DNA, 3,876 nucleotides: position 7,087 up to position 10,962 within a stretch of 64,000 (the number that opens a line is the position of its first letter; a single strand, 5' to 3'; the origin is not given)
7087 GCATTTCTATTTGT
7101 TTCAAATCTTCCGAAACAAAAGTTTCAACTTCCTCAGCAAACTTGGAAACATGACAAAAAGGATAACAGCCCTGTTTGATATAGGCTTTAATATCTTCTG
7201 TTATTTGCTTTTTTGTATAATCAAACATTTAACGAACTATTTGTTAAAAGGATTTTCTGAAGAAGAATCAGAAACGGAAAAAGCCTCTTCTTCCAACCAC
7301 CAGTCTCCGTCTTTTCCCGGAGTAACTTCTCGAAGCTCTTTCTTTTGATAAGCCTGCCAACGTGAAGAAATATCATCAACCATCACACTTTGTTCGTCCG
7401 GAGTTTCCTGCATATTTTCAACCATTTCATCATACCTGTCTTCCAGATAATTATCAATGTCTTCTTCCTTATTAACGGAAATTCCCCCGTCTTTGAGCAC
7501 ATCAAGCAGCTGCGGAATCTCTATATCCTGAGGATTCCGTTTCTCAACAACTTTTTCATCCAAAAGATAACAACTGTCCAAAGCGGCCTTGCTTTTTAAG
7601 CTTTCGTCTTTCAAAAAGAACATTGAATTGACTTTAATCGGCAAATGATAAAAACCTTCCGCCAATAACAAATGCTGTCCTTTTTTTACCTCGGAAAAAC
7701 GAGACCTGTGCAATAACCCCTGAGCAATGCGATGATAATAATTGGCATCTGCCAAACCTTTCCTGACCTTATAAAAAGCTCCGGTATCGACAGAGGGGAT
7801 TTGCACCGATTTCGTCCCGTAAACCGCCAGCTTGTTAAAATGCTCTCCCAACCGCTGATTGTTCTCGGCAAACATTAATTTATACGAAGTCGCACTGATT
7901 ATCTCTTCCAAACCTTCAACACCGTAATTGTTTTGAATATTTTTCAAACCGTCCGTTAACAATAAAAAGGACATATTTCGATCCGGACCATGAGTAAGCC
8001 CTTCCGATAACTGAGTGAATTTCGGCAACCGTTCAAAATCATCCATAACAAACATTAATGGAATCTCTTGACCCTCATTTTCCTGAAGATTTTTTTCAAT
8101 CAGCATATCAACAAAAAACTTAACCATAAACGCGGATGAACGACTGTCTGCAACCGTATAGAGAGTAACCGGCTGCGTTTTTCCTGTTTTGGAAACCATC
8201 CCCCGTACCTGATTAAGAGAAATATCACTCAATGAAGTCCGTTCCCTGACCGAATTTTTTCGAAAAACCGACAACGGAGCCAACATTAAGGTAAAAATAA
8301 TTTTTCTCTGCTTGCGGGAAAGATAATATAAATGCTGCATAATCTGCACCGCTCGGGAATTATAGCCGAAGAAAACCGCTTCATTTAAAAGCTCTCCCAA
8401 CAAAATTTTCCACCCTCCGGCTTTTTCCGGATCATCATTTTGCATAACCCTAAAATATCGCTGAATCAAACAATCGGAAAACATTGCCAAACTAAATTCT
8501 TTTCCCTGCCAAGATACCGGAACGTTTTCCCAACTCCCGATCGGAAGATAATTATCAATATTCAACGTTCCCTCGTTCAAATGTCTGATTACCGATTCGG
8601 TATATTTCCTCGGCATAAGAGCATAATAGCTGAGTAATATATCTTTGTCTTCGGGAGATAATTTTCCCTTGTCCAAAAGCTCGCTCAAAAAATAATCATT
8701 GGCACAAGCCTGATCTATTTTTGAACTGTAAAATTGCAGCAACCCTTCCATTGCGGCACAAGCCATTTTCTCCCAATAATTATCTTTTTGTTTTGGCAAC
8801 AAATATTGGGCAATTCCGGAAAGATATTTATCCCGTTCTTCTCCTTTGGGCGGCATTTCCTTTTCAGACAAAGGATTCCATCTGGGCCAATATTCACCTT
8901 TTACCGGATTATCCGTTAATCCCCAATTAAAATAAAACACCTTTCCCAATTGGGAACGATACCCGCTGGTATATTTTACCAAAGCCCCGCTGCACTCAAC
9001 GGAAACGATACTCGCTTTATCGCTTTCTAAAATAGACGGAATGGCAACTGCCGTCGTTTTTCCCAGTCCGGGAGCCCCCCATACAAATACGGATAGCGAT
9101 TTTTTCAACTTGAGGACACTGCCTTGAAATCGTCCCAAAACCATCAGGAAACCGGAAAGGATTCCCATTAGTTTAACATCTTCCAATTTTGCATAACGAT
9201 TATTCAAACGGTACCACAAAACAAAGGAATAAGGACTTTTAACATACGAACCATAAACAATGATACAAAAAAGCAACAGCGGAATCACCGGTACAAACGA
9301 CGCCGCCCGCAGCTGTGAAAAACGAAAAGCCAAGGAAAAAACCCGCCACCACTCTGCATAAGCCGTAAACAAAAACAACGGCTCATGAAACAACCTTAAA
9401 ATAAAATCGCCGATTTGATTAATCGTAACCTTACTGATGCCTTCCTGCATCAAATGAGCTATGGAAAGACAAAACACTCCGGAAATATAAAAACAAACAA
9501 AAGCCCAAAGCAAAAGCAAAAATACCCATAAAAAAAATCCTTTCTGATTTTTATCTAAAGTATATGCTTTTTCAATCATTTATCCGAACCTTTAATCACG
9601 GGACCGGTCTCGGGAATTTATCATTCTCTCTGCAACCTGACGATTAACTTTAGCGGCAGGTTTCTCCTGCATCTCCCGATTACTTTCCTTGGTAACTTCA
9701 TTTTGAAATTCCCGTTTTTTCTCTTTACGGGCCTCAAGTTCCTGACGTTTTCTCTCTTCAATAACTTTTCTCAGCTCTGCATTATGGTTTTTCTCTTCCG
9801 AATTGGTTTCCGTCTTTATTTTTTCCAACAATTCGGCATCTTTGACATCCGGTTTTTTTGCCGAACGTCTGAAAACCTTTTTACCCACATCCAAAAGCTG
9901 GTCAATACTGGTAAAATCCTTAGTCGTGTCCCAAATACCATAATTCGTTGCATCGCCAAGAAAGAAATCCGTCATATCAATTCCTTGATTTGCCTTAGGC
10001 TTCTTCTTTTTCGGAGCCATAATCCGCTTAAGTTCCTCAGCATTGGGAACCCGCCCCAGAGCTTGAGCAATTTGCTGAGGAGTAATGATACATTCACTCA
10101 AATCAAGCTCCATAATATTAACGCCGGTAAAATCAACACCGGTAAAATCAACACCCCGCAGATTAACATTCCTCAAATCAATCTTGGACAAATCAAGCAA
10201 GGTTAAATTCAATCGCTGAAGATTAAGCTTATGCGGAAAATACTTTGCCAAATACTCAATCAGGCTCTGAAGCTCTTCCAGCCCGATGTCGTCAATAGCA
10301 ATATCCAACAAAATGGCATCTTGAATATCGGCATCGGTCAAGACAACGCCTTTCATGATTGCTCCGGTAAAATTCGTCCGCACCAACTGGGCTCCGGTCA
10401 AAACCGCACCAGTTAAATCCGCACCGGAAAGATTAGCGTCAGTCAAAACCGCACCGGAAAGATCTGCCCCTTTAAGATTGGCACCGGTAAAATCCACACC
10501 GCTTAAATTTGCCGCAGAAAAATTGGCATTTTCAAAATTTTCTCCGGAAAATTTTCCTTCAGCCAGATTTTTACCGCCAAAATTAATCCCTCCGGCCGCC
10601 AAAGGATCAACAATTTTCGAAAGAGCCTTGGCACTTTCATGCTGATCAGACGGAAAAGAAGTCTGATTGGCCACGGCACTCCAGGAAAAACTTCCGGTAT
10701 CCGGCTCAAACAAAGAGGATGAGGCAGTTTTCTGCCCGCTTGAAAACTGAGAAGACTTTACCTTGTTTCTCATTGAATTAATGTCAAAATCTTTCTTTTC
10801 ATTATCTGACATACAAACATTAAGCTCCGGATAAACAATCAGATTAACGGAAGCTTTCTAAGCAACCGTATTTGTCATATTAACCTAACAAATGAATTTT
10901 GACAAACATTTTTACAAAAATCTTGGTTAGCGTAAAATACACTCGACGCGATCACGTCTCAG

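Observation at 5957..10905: Stand-alone operon: pentapeptide-repeat protein, orphan VirD4/TraG coupling ATPase and HExxH protein, with no secretion channel nearby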

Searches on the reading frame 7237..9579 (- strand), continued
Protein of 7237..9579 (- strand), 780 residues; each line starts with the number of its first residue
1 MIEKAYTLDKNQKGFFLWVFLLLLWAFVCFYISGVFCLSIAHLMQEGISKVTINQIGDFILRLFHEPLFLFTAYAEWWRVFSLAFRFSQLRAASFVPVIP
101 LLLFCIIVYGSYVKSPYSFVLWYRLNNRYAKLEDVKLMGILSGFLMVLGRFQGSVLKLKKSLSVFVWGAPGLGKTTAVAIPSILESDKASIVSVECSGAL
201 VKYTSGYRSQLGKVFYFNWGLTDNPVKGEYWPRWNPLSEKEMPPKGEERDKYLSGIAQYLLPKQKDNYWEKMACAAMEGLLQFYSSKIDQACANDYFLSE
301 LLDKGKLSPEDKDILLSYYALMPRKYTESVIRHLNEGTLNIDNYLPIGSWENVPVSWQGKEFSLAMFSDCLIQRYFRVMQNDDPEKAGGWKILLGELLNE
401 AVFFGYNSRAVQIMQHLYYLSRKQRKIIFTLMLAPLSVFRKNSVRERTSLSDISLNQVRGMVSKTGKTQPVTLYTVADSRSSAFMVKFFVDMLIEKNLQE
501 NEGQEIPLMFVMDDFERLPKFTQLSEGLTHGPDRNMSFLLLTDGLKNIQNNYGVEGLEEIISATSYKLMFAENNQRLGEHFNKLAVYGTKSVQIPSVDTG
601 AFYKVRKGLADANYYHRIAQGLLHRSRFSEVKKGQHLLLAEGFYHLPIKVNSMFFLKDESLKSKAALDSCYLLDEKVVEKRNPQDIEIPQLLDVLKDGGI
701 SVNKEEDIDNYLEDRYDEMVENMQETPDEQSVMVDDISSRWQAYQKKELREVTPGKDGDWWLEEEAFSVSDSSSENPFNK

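Call 84: search_protein_families(library=pfam, proteins=[L056:5785-8058:+, L056:8306-9553:+, L056:9558-9947:+, L056:9962-12136:+, L056:12154-13113:+, L056:13113-13538:+, L056:14127-14780:+, L056:14800-16254:+, L056:16356-17222:-, L056:17611-18789:-], max_evalue=0.01)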
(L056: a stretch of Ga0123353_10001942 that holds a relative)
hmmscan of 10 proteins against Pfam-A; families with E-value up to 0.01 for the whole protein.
L056:5785-8058:+ (757 aa): 4 families
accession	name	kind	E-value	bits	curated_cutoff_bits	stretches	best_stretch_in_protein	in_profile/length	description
PF07559.19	FlgE_D2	-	2.6e-12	47.9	22.7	1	204-319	4-108/142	Flagellar basal body protein FlaE D2 domain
PF06429.18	Flg_bbr_C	-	2e-11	43.6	23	1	711-754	2-45/46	Flagellar basal body rod FlgEFG protein C-terminal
PF22692.1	LlgE_F_G_D1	-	8.3e-09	35.9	27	1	85-144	1-44/64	Flagellar hook protein FlgE/F/G D1 domain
PF00460.25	Flg_bb_rod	-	1.2e-08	35.2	20.7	1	10-37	4-31/31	Flagella basal body rod protein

L056:8306-9553:+ (415 aa): 0 families

L056:9558-9947:+ (129 aa): 0 families

L056:9962-12136:+ (724 aa): 3 families
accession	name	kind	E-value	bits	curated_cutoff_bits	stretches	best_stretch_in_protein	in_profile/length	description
PF02534.20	T4SS-DNA_transf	-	1.1e-48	166.7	20.1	2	411-690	197-455/468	Type IV secretory system Conjugative DNA transfer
PF12696.13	TraG-D_C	-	2.5e-20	73.1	22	1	532-657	1-125/126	TraM recognition site of TraD and TraG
PF10412.15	TrwB_AAD_bind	-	9.9e-16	58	20.5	1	483-660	205-370/387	Type IV secretion-system coupling protein DNA-binding domain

L056:12154-13113:+ (319 aa): 0 families

L056:13113-13538:+ (141 aa): 0 families

L056:14127-14780:+ (217 aa): 2 families
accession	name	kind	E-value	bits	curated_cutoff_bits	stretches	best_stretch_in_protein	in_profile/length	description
PF04335.19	VirB8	-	5.1e-19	69.4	23.2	1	10-210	12-208/213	VirB8 protein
PF25331.1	C2_Mug190_3rd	-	0.0032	18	27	0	133-191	29-81/150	Third C2 domain of meiotically up-regulated Mug190 protein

L056:14800-16254:+ (484 aa): 1 family
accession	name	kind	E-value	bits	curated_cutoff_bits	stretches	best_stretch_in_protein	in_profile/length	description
PF03524.21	CagX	-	7.2e-16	59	34.2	1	86-326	5-196/198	Conjugal transfer protein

L056:16356-17222:- (288 aa): 0 families

L056:17611-18789:- (392 aa): 0 families

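Call 90: search_dna_similar(query=window:7237-9579:-, collection=plasmids, mode=protein, max_rows=15)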
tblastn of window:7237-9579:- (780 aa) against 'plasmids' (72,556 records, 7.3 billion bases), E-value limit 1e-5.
Records with a match: 17; places in all: 17; records where one place covers at least 80% of the query: 2.
Best place of each record, by identity: <60% 17.
By first word of the organism name: Bradyrhizobium 10; Sphingosinicella 1; Erythrobacter 1; Microvirga 1; Thalassospira 1; Magnetospira 1; Nitrosospira 1; Aminobacter 1.
By predicted mobility (MOB-suite, as given by PLSDB): non-mobilizable 11; mobilizable 4; conjugative 2.
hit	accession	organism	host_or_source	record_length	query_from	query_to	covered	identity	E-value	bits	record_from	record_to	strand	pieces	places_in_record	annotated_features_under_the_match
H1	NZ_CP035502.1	Sphingosinicella sp. BN140058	Cell culture,soil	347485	36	715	87%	24.4%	8e-47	188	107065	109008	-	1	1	type IV secretory system conjugative DNA transfer family protein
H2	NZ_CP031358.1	Erythrobacter aureus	marine sediment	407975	66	664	77%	26.4%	2e-50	199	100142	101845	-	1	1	type IV secretory system conjugative DNA transfer family protein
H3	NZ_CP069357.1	Microvirga sp. VF16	Vachellia farnesiana,Cell culture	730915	43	661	79%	25.2%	2e-25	187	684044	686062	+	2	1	type IV secretory system conjugative DNA transfer family protein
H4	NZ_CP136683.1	Thalassospira lucentensis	Macrocystis pyrifera gametophyte,Whole ...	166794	43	667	80%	23.0%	2e-28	131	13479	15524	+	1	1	type IV secretory system conjugative DNA transfer family protein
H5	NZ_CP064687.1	Bradyrhizobium sp. 4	Acmispon strigosus,cell culture,root ...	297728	54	300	32%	25.6%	8e-7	61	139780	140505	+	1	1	conjugal transfer protein TraG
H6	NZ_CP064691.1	Bradyrhizobium sp. 192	Acmispon strigosus,cell culture,root ...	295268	54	300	32%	25.2%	2e-6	59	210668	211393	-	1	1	conjugal transfer protein TraG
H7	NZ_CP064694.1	Bradyrhizobium sp. 187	Acmispon strigosus,cell culture,root ...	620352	54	300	32%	24.8%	4e-6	59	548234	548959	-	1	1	conjugal transfer protein TraG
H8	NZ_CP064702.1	Bradyrhizobium sp. 172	Acmispon strigosus,cell culture,root ...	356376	54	300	32%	24.8%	4e-6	58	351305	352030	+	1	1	conjugal transfer protein TraG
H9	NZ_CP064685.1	Bradyrhizobium sp. CW1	Acmispon strigosus,cell culture,bulk ...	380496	54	300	32%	24.8%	4e-6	58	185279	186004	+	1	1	conjugal transfer protein TraG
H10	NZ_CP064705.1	Bradyrhizobium sp. 155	Acmispon strigosus,cell culture,root ...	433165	54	300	32%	24.8%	4e-6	58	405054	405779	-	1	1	conjugal transfer protein TraG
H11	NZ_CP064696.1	Bradyrhizobium sp. 184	Acmispon strigosus,cell culture,root ...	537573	54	300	32%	24.8%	4e-6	58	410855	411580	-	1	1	conjugal transfer protein TraG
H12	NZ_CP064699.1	Bradyrhizobium sp. 183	Acmispon strigosus,cell culture,root ...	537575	54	300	32%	24.8%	4e-6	58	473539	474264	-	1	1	conjugal transfer protein TraG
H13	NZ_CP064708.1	Bradyrhizobium sp. 131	Acmispon strigosus,cell culture,root ...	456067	54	300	32%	24.8%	4e-6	58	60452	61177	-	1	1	conjugal transfer protein TraG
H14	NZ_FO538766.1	Magnetospira sp. QH-2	-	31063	68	265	25%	28.1%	4e-13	81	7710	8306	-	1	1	type IV secretory system conjugative DNA transfer family protein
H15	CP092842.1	Bradyrhizobium sp. 62B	Arachis hypogaea L.,cell ...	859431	128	281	20%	29.1%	4e-6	59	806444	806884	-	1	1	conjugal transfer protein TraG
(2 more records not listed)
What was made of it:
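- It is essentially absent from plasmids: 17 of 72,556 records match, all at 29% identity or less (call 90).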

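Call 91: get_annotated_region(hit=H2, flank=9000)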
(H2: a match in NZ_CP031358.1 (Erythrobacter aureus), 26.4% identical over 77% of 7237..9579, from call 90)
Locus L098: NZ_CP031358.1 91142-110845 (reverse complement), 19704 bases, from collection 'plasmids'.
description: Erythrobacter aureus strain YH-07 plasmid unnamed, complete sequence
organism: Erythrobacter aureus (NCBI taxid 2182384)
taxonomy: Bacteria; Pseudomonadota; Alphaproteobacteria; Sphingomonadales; Erythrobacteraceae; Erythrobacter; Erythrobacter aureus
host: -; source: marine sediment; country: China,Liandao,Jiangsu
typing (MOB-suite, as given by PLSDB): non-mobilizable
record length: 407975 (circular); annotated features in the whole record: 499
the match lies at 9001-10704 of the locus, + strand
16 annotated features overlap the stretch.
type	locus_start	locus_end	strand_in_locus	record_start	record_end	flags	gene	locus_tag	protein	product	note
CDS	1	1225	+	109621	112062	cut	-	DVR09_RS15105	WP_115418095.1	VirB4 family type IV secretion system protein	-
CDS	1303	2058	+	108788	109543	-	-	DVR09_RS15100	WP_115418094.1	type IV secretion system protein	-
CDS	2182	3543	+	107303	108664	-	-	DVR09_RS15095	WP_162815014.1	hypothetical protein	-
CDS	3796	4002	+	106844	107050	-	-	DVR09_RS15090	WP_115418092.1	hypothetical protein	-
CDS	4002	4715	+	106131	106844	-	-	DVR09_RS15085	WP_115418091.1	VirB8/TrbF family protein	-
CDS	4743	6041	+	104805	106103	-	-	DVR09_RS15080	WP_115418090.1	TrbG/VirB9 family P-type conjugative transfer protein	-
CDS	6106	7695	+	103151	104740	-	-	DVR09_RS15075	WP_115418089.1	TrbI/VirB10 family protein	-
CDS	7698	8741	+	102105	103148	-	-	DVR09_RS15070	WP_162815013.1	ATPase, T2SS/T4P/T4SS family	-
CDS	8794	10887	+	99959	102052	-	-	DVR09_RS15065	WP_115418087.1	type IV secretory system conjugative DNA transfer family protein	-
CDS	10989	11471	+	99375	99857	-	-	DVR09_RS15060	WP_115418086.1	hypothetical protein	-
CDS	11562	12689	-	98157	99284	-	-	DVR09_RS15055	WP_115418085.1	hypothetical protein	-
CDS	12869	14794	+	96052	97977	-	topB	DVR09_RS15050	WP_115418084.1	DNA topoisomerase III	GO:0006265 - DNA topological change [Evidence IEA]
CDS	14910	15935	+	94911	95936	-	-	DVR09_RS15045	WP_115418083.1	Rad52/Rad22 family DNA repair protein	-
CDS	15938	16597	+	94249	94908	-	-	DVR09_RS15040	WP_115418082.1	hypothetical protein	-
CDS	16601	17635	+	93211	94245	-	-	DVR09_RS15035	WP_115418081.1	CHC2 zinc finger domain-containing protein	GO:0006260 - DNA replication [Evidence IEA]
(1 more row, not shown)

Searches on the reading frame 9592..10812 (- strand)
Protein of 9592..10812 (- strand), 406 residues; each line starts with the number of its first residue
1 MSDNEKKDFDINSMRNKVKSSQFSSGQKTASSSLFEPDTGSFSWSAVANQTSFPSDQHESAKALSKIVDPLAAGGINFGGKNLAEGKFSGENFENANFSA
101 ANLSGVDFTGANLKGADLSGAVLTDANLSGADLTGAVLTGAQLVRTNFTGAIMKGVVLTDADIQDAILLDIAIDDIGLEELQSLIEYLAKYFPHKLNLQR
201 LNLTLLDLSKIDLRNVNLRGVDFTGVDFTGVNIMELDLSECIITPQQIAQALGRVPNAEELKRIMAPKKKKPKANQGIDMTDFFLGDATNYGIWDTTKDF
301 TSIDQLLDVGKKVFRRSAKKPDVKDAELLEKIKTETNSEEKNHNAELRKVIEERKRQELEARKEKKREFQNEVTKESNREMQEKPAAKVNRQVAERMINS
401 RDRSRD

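Call 3: search_protein_families(library=pfam, proteins=[window:9592-10812:-], max_evalue=0.1)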
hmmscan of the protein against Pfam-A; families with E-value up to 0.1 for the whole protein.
window:9592-10812:- (406 aa): 4 families
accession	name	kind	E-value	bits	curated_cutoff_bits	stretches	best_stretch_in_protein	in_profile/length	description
PF00805.28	Pentapeptide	-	1.9e-33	114.1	20.2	4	101-140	1-40/40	Pentapeptide repeats (8 copies)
PF13576.12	Pentapeptide_3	-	7.5e-18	64.9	27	3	75-116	3-47/48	Pentapeptide repeats (9 copies)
PF13599.13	Pentapeptide_4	-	1.6e-15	57.4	38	2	77-136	17-76/78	Pentapeptide repeat region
PF25296.1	Decapeptide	-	8.8e-06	26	45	1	81-148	5-72/74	Decapeptide repeat region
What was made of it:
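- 9592..10812 (-): Pentapeptide-repeat partner protein (PRP), 406 aa, with no signal peptide or hydrophobic stretch visible in the sequence. The N-terminal 70 residues are low-complexity and variable across relatives and carry a conserved SWxAVS motif. Repeat block 1 covers about residues 75-170. A conserved segment follows (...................), which I take to be helical; no structure was predicted. Repeat block 2 covers about residues 196-240. Next come a conserved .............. segment, a charged region and a basic Arg-rich C-terminal tip (…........, about nt 9595-9630). Pfam Pentapeptide at 1.9e-33 (call 3).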

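Call 4: search_protein_families(library=ncbifam, proteins=[window:9592-10812:-], max_evalue=0.1)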
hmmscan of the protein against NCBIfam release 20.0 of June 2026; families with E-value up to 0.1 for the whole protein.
window:9592-10812:- (406 aa): 17 families
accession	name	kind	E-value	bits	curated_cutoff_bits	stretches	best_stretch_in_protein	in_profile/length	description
NF052603.1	penta_Alr5209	equivalog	5e-24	84.6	125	2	66-154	3-91/113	Alr5209 family pentapeptide repeat protein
NF047416.1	penta_HetL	equivalog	3.4e-20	72.4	260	2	76-170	33-122/218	heterocyst differentiation pentapeptide repeat protein HetL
NF011744.0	PRK15197.1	equivalog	6.4e-17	61.7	274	1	75-172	153-255/291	SPI-2 type III secretion system effector PipB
NF011743.0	PRK15196.1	equivalog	1.1e-14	54.1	354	1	74-169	190-290/350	type III secretion system effector PipB2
NF000349.1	mfpA_AE000516.2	equivalog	5.7e-12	45.8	360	1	76-169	32-125/183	pentapeptide repeat protein MfpA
NF000071.4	penta_rpt_QnrA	exception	2.2e-10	40.7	450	1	68-224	49-200/218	QnrA family quinolone resistance pentapeptide repeat protein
NF033086.2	penta_rpt_Qnr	equivalog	3e-10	40.2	240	1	72-225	47-195/211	Qnr family pentapeptide repeat protein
NF033375.2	penta_rpt_QnrE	exception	1e-07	32.2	480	1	78-164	5-92/214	QnrE family quinolone resistance pentapeptide repeat protein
NF012151.0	penta_rpt_QnrAS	exception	4.2e-07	30.2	490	1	72-158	53-139/218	QnrAS family quinolone resistance pentapeptide repeat protein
NF038182.1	penta_rpt_SmQnr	exception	4.7e-07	29.8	460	2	100-153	144-197/215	SmQnr family pentapeptide repeat protein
NF000139.2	penta_rpt_QnrD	exception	1.3e-06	28.5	425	1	82-158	120-196/214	QnrD family quinolone resistance pentapeptide repeat protein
NF000056.3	penta_rpt_QnrS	exception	1.5e-06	28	460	1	74-222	55-198/218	QnrS family quinolone resistance pentapeptide repeat protein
NF012152.0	penta_rpt_QnrC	exception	1.8e-06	28.1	500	1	76-223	57-199/221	QnrC family quinolone resistance pentapeptide repeat protein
NF000421.1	penta_rpt_QnrVC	exception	1.9e-06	28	460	1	76-167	11-98/218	QnrVC family quinolone resistance pentapeptide repeat protein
NF000420.1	penta_rpt_QnrB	exception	4e-06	27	460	1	91-174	114-197/214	QnrB family quinolone resistance pentapeptide repeat protein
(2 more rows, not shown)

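Call 12: search_protein_families(library=padloc, proteins=[window:9592-10812:-], max_evalue=0.1)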
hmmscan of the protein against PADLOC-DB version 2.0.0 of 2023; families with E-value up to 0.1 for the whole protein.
window:9592-10812:- (406 aa): 0 families
